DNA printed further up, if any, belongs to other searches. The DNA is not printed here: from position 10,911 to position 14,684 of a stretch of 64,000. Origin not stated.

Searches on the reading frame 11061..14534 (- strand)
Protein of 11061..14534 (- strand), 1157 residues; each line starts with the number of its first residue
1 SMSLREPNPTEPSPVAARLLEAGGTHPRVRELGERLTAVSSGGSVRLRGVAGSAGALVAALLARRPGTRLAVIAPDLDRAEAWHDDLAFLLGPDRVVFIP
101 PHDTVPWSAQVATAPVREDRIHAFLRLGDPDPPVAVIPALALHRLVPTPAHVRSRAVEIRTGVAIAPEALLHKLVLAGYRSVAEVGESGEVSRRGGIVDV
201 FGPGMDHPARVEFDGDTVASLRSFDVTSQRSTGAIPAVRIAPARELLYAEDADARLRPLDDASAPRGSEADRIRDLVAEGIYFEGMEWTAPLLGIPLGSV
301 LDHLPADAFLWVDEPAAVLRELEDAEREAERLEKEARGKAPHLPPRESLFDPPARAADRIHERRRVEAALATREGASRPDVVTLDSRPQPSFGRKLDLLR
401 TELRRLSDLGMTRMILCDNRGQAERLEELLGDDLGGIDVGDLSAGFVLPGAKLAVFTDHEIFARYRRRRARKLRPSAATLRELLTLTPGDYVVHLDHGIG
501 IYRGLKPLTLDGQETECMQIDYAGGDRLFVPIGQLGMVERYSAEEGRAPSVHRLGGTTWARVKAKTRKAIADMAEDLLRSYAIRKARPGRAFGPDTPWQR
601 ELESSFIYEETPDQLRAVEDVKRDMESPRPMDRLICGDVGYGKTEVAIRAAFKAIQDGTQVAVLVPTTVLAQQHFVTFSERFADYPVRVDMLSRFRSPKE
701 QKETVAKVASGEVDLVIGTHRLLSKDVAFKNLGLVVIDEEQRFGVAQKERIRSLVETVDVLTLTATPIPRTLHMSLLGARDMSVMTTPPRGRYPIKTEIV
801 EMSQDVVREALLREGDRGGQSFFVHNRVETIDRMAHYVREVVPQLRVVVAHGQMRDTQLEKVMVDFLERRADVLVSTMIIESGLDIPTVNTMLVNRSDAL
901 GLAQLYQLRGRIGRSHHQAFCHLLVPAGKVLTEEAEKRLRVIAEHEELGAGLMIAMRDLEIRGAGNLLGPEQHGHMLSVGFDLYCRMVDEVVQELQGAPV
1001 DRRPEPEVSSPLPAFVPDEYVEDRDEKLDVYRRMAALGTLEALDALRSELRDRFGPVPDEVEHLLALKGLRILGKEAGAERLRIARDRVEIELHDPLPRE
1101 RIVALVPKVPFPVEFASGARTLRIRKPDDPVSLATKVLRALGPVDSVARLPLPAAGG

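Call 67: search_protein_families(library=pfam, proteins=[window:11061-14534:-], max_evalue=0.00001)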
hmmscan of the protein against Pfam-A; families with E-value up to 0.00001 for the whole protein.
window:11061-14534:- (1157 aa): 6 families
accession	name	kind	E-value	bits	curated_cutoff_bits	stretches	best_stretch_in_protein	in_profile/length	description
PF00270.35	DEAD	-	3.6e-25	89.1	26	1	611-772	1-164/167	DEAD/DEAH box helicase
PF03461.20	TRCF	-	1.6e-22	80.1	25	1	1012-1095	3-86/95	TRCF domain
PF02559.22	CarD_TRCF_RID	-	3.5e-18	65.9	23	1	486-542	1-57/57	CarD-like/TRCF RID domain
PF00271.37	Helicase_C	-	5.4e-18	65.7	23.5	1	809-915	8-109/110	Helicase conserved C-terminal domain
PF17757.6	UvrB_inter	-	2.6e-17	63.1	22.9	1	157-245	1-90/91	UvrB interaction domain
PF04851.21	ResIII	-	1.6e-08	35.1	22.5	1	610-767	4-162/164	Type III restriction enzyme, res subunit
